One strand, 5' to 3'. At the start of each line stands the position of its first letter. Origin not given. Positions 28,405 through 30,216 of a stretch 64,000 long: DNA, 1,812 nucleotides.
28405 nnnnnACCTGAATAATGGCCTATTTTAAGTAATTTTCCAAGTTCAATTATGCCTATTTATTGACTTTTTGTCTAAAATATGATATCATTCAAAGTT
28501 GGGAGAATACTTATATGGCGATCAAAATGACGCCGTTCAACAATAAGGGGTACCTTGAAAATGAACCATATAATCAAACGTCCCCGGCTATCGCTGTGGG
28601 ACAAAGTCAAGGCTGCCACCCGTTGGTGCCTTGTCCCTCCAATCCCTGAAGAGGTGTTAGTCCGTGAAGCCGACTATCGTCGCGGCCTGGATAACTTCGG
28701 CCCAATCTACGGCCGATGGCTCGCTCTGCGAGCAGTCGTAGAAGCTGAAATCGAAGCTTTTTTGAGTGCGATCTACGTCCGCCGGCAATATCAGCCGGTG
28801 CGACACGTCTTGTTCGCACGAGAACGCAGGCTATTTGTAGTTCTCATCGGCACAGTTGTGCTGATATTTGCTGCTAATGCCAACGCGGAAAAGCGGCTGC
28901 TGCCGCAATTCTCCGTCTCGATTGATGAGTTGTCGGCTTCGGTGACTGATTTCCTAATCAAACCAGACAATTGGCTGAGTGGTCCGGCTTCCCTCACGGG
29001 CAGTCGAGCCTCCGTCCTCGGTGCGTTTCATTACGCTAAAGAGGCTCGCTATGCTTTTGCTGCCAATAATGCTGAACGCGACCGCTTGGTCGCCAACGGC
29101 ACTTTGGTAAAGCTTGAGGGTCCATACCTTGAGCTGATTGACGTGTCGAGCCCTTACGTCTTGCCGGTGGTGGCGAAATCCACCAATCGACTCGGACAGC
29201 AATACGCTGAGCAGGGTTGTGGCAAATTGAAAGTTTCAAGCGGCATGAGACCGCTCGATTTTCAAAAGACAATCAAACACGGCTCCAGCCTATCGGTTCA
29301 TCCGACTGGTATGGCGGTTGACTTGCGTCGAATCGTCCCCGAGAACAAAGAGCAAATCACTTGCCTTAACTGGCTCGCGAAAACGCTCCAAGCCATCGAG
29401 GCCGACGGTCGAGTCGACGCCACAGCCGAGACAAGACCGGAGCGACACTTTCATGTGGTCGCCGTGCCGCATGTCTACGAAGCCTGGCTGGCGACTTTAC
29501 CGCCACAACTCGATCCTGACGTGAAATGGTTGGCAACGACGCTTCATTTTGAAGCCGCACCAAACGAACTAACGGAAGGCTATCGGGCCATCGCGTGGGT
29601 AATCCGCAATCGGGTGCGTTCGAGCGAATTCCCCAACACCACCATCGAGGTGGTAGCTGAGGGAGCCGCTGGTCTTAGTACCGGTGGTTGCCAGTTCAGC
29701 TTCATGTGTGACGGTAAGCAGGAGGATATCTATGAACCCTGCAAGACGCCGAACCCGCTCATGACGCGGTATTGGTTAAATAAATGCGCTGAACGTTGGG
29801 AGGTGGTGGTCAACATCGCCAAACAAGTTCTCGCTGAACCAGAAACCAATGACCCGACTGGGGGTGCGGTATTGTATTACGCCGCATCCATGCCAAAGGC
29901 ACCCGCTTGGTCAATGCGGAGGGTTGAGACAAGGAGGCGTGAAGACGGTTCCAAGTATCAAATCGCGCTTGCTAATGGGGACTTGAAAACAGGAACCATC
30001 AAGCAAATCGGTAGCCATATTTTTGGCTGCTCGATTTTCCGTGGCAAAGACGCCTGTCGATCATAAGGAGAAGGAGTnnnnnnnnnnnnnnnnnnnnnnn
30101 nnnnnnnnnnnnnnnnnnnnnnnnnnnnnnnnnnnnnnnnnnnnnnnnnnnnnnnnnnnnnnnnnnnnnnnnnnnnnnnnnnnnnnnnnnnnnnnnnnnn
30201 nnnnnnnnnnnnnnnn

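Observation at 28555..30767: GC-rich two-gene insertion encoding a bifunctional peptidoglycan hydrolase (M15 peptidase plus SleB-like) and an exported partner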

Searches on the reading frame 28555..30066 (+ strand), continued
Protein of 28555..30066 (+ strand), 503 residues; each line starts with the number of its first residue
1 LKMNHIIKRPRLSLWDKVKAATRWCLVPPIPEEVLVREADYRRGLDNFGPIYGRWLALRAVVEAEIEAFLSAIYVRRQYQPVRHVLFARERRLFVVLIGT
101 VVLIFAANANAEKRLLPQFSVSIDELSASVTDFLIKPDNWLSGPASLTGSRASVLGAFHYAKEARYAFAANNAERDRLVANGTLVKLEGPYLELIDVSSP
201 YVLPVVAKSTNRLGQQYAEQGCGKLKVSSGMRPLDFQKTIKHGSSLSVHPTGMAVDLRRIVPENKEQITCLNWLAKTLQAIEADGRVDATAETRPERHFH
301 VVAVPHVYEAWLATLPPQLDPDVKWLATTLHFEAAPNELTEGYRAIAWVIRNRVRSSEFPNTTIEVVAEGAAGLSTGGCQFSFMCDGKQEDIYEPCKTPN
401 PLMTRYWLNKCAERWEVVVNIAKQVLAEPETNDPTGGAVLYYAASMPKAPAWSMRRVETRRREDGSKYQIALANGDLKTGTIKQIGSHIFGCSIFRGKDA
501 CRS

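Call 54: search_protein_families(library=pfam, proteins=[L009:5751-6179:+, L009:1971-4160:-, L009:6220-7542:-, L009:7859-8593:+, L010:1239-1541:-, L010:1547-2197:-, L010:2562-3713:-, L010:3526-4119:-, L010:4137-5609:-, L010:5557-6303:-], max_evalue=0.001)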
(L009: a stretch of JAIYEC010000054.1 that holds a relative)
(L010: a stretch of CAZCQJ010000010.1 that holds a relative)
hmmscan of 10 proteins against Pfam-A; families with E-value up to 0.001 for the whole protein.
L009:5751-6179:+ (142 aa): 0 families

L009:1971-4160:- (729 aa): 7 families
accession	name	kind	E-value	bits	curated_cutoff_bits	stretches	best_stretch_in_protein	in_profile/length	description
PF00009.33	GTP_EFTU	-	2.9e-60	203.5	26.5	1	9-292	2-188/188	Elongation factor Tu GTP binding domain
PF03764.24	EFG_IV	-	2.4e-40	137.5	24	1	490-627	1-121/121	Elongation factor G, domain IV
PF14492.12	EFG_III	-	2.5e-33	114.4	27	1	415-488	1-74/75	Elongation Factor G, domain III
PF00679.30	EFG_C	-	1.7e-30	105.3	27.9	1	630-713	2-86/89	Elongation factor G C-terminus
PF22042.2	EF-G_D2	-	2.4e-18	66.5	27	1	320-403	1-83/84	Elongation factor G domain 2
PF03144.31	GTP_EFTU_D2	-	4.3e-17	62.7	30.3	1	335-402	1-73/73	Elongation factor Tu domain 2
PF16658.11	RF3_C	-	2e-07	31.3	40.1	1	422-504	13-95/132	Class II release factor RF3, C-terminal domain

L009:6220-7542:- (440 aa): 2 families
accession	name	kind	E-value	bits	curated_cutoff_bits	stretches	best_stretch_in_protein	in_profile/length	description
PF00208.27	ELFV_dehydrog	-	5.7e-76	255.8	23.4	1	199-439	1-241/241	Glutamate/Leucine/Phenylalanine/Valine dehydrogenase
PF02812.23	ELFV_dehydrog_N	-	1.1e-47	161.4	25.3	1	54-181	1-128/129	Glu/Leu/Phe/Val dehydrogenase, dimerisation domain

L009:7859-8593:+ (244 aa): 2 families
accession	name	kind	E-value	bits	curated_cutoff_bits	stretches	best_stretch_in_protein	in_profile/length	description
PF00963.24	Cohesin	-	2.4e-06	28.3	24.1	1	40-147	4-117/139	Cohesin domain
PF00404.24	Dockerin_1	-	1e-05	26.1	22.9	0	227-243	3-19/57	Dockerin type I domain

L010:1239-1541:- (100 aa): 1 family
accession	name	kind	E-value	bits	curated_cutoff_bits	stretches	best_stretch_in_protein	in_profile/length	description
PF01883.24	FeS_assembly_P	-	8.5e-19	68.1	23.5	1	7-75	4-72/73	Iron-sulfur cluster assembly protein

L010:1547-2197:- (216 aa): 3 families
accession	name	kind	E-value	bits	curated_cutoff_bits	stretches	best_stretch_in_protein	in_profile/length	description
PF01592.21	NifU_N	-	9.1e-23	81.2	22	1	4-118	2-118/127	NifU-like N terminal domain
PF13370.11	Fer4_13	-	8.7e-11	42.8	24.5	1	150-203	1-56/58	4Fe-4S single cluster domain of Ferredoxin I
PF13459.11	Fer4_15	-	3.3e-10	41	22.4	1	148-205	1-66/66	4Fe-4S single cluster domain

L010:2562-3713:- (383 aa): 3 families
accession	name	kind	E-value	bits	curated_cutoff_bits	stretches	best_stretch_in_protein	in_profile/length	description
PF00266.25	Aminotran_5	-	1.4e-76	258.3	21.5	1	79-369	1-287/371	Aminotransferase class-V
PF01041.23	DegT_DnrJ_EryC1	-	5e-05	23.1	19.8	1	123-266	26-154/360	DegT/DnrJ/EryC1/StrS aminotransferase family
PF01053.26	Cys_Met_Meta_PP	-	5e-05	22.5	27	1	117-283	48-198/381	Cys/Met metabolism PLP-dependent enzyme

L010:3526-4119:- (197 aa): 1 family
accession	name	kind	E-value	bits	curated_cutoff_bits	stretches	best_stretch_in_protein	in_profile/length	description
PF01458.23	SUFBD_core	-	8.5e-33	114.2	27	1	45-166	111-232/232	SUF system FeS cluster assembly, SufBD core domain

L010:4137-5609:- (490 aa): 2 families
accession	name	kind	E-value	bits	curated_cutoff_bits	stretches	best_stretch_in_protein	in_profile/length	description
PF01458.23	SUFBD_core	-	1.7e-79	267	27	1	227-461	1-232/232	SUF system FeS cluster assembly, SufBD core domain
PF19295.5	SufBD_N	-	5.5e-13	49.4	23.5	1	67-224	21-171/172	SufBD protein N-terminal region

L010:5557-6303:- (248 aa): 3 families
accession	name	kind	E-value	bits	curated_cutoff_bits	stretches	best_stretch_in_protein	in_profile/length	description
PF00005.33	ABC_tran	-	1.1e-17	65.3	25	1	25-175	1-134/137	ABC transporter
PF13304.12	AAA_21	-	2.3e-07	31.6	27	0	151-212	239-303/304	AAA domain, putative AbiEii toxin, Type IV TA system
PF02463.25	SMC_N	-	2.1e-05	24.5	40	0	36-55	25-44/220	RecF/RecN/SMC N terminal domain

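Call 60: list_cluster_members(proteins=[P0045, P0046, P0047, P0048, P0050, P0004, P0012, P0029, P0041, P0040])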
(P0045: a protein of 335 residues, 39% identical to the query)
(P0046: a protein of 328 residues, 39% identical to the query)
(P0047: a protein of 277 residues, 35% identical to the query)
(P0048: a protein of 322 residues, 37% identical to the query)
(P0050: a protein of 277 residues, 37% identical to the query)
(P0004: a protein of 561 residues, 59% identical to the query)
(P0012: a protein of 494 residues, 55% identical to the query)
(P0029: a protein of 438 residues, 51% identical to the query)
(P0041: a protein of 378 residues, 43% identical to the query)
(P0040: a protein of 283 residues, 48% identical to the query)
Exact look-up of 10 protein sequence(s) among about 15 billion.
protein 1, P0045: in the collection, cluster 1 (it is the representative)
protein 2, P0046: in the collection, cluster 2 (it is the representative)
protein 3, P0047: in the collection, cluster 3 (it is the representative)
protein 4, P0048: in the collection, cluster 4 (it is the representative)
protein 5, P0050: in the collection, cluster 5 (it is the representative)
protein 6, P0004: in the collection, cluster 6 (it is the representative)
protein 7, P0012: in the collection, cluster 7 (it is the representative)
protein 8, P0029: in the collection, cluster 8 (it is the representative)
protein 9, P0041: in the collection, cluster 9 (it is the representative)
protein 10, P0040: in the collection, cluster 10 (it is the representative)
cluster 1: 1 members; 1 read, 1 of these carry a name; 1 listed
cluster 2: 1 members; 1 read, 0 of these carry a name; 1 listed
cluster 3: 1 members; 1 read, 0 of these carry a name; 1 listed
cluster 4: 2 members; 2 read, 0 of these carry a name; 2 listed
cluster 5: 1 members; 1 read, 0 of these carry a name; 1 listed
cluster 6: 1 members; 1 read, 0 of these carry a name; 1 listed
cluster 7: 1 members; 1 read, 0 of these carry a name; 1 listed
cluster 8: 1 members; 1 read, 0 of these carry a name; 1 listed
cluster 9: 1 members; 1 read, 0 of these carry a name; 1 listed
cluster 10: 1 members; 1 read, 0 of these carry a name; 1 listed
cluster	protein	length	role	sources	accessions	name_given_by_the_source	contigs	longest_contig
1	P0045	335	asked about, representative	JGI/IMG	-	LysM repeat protein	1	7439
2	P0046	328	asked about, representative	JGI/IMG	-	-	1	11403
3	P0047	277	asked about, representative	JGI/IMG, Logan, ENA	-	-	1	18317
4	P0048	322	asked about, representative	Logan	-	-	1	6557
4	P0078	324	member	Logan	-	-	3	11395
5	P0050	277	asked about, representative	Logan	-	-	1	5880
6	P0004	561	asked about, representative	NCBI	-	-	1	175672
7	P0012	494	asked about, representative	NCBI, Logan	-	-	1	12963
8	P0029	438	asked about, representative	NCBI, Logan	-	-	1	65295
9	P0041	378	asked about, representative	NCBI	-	-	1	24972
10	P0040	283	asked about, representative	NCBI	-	-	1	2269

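Call 75: fold_search(model_id=the predicted structure, library=viral)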
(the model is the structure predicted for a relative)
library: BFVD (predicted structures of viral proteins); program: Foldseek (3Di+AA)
matches with E <= 10: 275; with E <= 0.001: 15
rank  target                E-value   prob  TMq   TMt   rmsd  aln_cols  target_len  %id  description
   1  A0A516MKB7            4.4e-05  1.00  0.23  0.59   4.3       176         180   24  (no name in the UniProt tables at hand)
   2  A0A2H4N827            5.1e-05  1.00  0.23  0.60   7.7       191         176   24  (no name in the UniProt tables at hand)
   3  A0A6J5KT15            5.6e-05  1.00  0.21  0.55   4.5       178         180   25  Spore_SleB, spore cortex-lytic enzyme [uncultured Caudovirales phage]
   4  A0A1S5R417            6.9e-05  1.00  0.24  0.54   6.5       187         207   24  Cell wall hydrolase SleB domain-containing protein [Pseudomonas phage pf16]
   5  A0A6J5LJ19            7.3e-05  1.00  0.21  0.58   6.8       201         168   21  SleB Cell wall hydrolyses involved in spore germination [uncultured Caudovirales phage]
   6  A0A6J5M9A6            8.5e-05  1.00  0.22  0.54   6.1       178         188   25  SleB Cell wall hydrolyses involved in spore germination [uncultured Caudovirales phage]
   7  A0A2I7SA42            1.4e-04  1.00  0.23  0.55   8.2       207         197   19  (no name in the UniProt tables at hand)
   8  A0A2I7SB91            3.4e-04  1.00  0.23  0.65   8.8       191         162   17  (no name in the UniProt tables at hand)
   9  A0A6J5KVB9            3.9e-04  1.00  0.21  0.48   4.3       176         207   22  SleB Cell wall hydrolyses involved in spore germination [uncultured Caudovirales phage]
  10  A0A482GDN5            4.2e-04  1.00  0.19  0.49   7.5       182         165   18  Putative cell wall hydrolase [Escherichia phage vB_EcoM_Goslar]
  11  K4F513                5.4e-04  1.00  0.21  0.56   7.2       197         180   21  Cell wall hydrolase SleB [Cronobacter phage vB_CsaM_GAP31]
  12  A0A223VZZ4            5.4e-04  0.97  0.16  0.08  16.4       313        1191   15  Cell wall hydrolyse [Agrobacterium phage Atu_ph03]
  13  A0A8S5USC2            6.3e-04  1.00  0.17  0.48   7.4       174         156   21  Cell Wall Hydrolase [Myoviridae sp. ctijX18]
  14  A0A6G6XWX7            8.5e-04  0.97  0.18  0.11  22.6       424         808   10  (no name in the UniProt tables at hand)
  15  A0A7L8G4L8            9.0e-04  1.00  0.21  0.10  26.5       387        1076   14  Cell wall hydrolase SleB domain-containing protein [Rhizobium phage Palo]
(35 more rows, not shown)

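Call 90: find_encoding_contigs(protein=P0003, flank=8000, max_places=1)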
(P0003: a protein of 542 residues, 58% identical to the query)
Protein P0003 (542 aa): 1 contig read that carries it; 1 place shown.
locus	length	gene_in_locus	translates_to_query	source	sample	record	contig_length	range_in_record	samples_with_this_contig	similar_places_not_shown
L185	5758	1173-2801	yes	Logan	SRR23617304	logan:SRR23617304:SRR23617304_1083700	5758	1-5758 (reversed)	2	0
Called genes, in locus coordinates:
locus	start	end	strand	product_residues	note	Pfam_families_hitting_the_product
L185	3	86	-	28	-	?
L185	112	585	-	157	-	PF06983:3-dmu-9_3-mt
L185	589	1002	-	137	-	PF10604:Polyketide_cyc2 (weak), PF08327:AHSA1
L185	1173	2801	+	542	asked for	PF18979:DUF5715, PF07486:Hydrolase_2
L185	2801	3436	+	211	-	PF14014:DUF4230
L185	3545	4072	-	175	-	PF01625:PMSR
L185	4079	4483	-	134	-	PF01641:SelR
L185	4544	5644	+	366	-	-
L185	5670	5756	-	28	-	?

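Call 91: find_encoding_contigs(protein=P0005, flank=8000, max_places=1)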
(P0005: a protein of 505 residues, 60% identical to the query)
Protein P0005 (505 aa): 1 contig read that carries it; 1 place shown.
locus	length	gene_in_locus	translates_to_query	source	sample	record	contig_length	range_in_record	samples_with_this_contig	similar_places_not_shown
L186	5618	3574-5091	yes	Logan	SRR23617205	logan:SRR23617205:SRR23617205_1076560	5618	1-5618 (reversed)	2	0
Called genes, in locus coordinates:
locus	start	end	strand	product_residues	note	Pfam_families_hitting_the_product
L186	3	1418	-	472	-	?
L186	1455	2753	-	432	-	PF04773:FecR, PF01833:TIG (faint)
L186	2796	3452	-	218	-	-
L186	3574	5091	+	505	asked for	PF18979:DUF5715, PF07486:Hydrolase_2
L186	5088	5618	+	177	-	?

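Call 92: find_encoding_contigs(protein=P0002, flank=8000, max_places=1)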
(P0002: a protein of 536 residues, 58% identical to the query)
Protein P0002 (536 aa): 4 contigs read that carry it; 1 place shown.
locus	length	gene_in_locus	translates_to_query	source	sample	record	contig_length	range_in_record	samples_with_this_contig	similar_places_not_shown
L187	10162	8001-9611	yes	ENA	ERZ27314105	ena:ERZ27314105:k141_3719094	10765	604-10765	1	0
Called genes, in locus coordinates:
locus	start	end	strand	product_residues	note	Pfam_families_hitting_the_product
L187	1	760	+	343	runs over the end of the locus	PF01979:Amidohydro_1 (weak), PF04909:Amidohydro_2 (weak)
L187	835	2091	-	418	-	PF02844:GARS_N, PF01071:GARS_A, PF02786:CPSase_L_D2 (weak), PF02222:ATP-grasp (weak), PF02843:GARS_C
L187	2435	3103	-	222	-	PF13023:HD_3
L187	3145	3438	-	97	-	-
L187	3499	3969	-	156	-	-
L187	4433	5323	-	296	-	PF00924:MS_channel_2nd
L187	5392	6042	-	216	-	-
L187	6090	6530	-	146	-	PF00903:Glyoxalase, PF06983:3-dmu-9_3-mt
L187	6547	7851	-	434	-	PF08327:AHSA1, PF06983:3-dmu-9_3-mt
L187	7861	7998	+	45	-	-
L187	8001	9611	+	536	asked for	PF18979:DUF5715, PF07486:Hydrolase_2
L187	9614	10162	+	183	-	?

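Call 93: find_encoding_contigs(protein=P0014, flank=8000, max_places=1)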
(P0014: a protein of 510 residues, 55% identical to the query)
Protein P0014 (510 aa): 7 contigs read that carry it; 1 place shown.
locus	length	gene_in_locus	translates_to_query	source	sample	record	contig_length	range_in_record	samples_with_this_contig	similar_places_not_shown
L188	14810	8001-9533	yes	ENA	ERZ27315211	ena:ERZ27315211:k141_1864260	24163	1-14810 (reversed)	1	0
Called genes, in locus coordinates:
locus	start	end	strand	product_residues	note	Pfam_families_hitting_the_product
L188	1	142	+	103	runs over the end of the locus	-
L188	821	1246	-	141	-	-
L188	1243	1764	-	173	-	-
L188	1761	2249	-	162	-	-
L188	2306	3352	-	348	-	PF11104:PilM_2, PF06723:MreB_Mbl (faint), PF14450:FtsA (weak)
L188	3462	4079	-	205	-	PF09335:VTT_dom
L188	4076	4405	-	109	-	PF01588:tRNA_bind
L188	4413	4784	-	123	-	PF03652:RuvX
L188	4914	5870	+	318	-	PF01180:DHO_dh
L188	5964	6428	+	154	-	-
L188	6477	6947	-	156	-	-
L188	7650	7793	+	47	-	-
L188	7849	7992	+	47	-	-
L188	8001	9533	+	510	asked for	PF18979:DUF5715, PF07486:Hydrolase_2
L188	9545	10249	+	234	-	-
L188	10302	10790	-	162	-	PF01625:PMSR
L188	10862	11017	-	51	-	-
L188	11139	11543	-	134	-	PF01641:SelR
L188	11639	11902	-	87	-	PF01649:Ribosomal_S20p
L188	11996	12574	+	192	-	PF01330:RuvA_N, PF14520:HHH_5, PF07499:RuvA_C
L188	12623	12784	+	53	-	-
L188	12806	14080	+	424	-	PF08245:Mur_ligase_M, PF02875:Mur_ligase_C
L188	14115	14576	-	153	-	PF00588:SpoU_methylase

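Call 94: find_encoding_contigs(protein=P0030, flank=8000, max_places=1)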
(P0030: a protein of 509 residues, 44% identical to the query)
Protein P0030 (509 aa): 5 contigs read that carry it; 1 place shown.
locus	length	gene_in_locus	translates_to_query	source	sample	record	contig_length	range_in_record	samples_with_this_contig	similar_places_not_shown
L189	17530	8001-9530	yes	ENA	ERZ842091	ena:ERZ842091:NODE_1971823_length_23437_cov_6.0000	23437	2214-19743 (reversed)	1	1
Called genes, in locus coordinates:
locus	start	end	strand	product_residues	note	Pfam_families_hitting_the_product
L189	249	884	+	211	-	PF09997:DUF2238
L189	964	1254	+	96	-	-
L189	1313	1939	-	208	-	-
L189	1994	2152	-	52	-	-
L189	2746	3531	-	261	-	PF01978:TrmB, PF24033:DUF7342 (weak)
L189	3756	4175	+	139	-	-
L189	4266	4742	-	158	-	PF01625:PMSR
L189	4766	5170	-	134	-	PF01641:SelR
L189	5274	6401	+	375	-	PF02784:Orn_Arg_deC_N, PF00278:Orn_DAP_Arg_deC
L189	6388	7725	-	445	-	PF04087:DUF389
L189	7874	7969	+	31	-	-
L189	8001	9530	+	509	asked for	PF18979:DUF5715, PF07486:Hydrolase_2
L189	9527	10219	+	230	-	PF14014:DUF4230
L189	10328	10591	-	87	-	PF01649:Ribosomal_S20p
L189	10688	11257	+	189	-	PF01330:RuvA_N, PF14520:HHH_5, PF07499:RuvA_C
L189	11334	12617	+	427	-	PF08245:Mur_ligase_M, PF02875:Mur_ligase_C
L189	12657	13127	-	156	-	PF00588:SpoU_methylase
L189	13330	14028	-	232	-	-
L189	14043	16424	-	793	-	PF02739:5_3_exonuc_N, PF01367:5_3_exonuc, PF00476:DNA_pol_A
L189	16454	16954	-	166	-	PF02367:TsaE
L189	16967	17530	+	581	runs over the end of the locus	PF05157:MshEN (weak), PF00437:T2SSE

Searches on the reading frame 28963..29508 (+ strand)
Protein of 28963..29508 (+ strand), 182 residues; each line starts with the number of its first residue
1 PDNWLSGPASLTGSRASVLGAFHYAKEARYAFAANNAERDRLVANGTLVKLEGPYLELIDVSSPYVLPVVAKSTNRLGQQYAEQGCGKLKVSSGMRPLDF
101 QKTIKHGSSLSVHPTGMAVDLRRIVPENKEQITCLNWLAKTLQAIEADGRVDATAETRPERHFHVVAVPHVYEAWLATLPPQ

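Call 61: find_homologous_proteins(query=window:28963-29508:+, max_evalue=0.001)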
Query seq(182 aa) (182 aa): 106 proteins with E <= 0.001 among 295 candidates.
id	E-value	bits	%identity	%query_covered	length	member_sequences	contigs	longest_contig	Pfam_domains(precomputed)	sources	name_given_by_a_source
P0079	9.6e-58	213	58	98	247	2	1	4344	PF18979.6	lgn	-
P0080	1.3e-35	141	47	97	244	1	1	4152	PF18979.6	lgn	-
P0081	1.2e-23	102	44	90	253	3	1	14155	PF18979.6,PF01476.27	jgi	jgi:LysM repeat protein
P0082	7.0e-23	99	40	92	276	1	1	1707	PF18979.6,PF01476.27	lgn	-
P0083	5.0e-22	96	44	91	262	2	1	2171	PF18979.6,PF01476.27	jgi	jgi:hypothetical protein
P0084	1.0e-21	95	44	92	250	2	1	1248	PF18979.6,PF01476.27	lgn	-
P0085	1.2e-21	95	39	92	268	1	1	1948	PF18979.6,PF01476.27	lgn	-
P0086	2.5e-21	94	40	92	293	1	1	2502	PF18979.6,PF01476.27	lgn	-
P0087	5.7e-21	93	40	95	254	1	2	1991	PF18979.6,PF01476.27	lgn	-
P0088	7.1e-21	93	39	96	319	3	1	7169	PF18979.6,PF01476.27,PF23473.2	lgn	-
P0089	3.7e-20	90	43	94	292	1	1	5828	PF18979.6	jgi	jgi:hypothetical protein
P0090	1.4e-19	88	42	90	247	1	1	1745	PF18979.6,PF01476.27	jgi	jgi:hypothetical protein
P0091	1.0e-18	86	37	89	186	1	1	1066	PF18979.6,PF08291.17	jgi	jgi:hypothetical protein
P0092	2.8e-18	84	39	92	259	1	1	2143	PF18979.6,PF01476.27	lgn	-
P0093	3.0e-18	84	40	93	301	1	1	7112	PF18979.6,PF01476.27,PF23473.2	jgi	jgi:LysM repeat protein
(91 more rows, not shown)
